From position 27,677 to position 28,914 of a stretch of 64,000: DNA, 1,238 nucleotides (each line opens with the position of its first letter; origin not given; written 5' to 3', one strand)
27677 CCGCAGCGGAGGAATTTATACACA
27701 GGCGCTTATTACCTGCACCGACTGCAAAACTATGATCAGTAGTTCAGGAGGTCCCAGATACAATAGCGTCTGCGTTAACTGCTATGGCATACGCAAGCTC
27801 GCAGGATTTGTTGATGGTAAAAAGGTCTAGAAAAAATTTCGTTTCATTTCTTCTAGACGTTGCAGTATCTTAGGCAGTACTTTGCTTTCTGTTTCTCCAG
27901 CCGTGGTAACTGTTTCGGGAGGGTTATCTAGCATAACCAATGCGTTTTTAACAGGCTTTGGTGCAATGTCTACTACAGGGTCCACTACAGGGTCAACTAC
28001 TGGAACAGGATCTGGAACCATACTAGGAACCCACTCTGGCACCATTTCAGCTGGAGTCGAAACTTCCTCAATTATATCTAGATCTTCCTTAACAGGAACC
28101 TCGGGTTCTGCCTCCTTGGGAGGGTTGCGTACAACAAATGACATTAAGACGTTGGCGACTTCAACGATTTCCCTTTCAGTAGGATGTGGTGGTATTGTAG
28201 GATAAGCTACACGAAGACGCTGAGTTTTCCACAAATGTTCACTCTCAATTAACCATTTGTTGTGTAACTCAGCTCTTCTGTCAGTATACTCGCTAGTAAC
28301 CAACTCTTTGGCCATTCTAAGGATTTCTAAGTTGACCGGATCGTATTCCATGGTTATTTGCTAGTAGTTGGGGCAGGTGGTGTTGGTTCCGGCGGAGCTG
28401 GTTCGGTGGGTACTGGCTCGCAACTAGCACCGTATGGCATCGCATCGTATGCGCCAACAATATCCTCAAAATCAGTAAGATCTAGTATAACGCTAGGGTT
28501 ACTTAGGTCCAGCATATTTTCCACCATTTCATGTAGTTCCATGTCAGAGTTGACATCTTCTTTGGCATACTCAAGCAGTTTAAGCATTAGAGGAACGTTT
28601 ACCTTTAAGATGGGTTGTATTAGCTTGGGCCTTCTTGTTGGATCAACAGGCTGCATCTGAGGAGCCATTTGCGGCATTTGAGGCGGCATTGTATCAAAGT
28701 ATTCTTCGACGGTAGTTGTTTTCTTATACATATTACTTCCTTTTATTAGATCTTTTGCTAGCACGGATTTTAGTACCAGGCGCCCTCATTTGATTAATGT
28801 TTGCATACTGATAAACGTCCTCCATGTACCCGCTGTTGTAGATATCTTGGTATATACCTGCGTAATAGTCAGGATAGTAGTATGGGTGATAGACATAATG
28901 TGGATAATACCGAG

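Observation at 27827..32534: Eight-gene minus-strand cassette in an otherwise + strand genome: LuxR-type regulator, coiled-coil protein, two collagen-like paralogs, Tyr-rich and Pro-rich proteins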

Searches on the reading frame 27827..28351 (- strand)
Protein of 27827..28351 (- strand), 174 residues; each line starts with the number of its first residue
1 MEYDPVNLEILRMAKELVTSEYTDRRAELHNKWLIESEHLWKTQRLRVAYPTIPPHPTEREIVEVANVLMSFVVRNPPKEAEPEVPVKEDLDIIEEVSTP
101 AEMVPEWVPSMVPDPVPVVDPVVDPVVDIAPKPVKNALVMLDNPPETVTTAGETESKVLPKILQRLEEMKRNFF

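Call 5: search_protein_families(library=pfam, max_evalue=0.1, proteins=[window:27827-28351:-])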
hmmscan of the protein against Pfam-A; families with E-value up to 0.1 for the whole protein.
window:27827-28351:- (174 aa): 0 families

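Call 6: search_protein_families(library=phrogs, max_evalue=0.1, proteins=[window:27827-28351:-])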
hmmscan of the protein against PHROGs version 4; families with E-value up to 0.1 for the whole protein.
window:27827-28351:- (174 aa): 0 families

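Call 50: search_protein_families(library=ncbifam, max_evalue=0.1, proteins=[window:27827-28351:-])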
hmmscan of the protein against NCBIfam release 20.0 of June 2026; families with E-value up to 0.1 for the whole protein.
window:27827-28351:- (174 aa): 0 families

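Call 51: search_protein_families(library=padloc, max_evalue=0.01, proteins=[window:27827-28351:-])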
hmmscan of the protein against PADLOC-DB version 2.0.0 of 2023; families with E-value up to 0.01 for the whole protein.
window:27827-28351:- (174 aa): 0 families

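Call 78: search_solved_structures(query=window:27827-28351:-, max_evalue=1)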
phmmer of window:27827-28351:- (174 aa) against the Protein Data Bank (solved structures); distinct sequences matched with E-value up to 1: 0.
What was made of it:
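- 27827..28351 (-): g8: conserved helical N-terminal half plus a Pro/Val-rich tail; recurrent in cassettes of the LuxR-bearing sub-clade. No family or PDB match (calls 5, 6, 78).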

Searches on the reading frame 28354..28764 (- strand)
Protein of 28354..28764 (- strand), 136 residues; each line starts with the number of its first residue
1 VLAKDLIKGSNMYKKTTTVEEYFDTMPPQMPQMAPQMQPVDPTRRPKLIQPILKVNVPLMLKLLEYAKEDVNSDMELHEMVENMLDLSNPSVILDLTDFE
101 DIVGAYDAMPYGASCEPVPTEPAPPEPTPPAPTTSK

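Call 5: search_protein_families(library=pfam, max_evalue=0.1, proteins=[window:28354-28764:-])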
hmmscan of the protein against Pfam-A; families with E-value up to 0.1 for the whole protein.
window:28354-28764:- (136 aa): 0 families

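Call 6: search_protein_families(library=phrogs, max_evalue=0.1, proteins=[window:28354-28764:-])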
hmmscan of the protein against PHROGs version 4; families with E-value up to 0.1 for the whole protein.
window:28354-28764:- (136 aa): 0 families

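Call 50: search_protein_families(library=ncbifam, max_evalue=0.1, proteins=[window:28354-28731:-])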
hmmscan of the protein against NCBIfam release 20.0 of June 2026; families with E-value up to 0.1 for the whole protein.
window:28354-28731:- (125 aa): 0 families
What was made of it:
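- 28354..28731 (-): g7: 125-aa Pro/Met/Gln-rich acidic protein; an accessory part. No family match (calls 5, 6, 50).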

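Call 51: search_protein_families(library=padloc, max_evalue=0.01, proteins=[window:28354-28731:-])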
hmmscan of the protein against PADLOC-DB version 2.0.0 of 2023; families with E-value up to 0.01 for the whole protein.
window:28354-28731:- (125 aa): 0 families
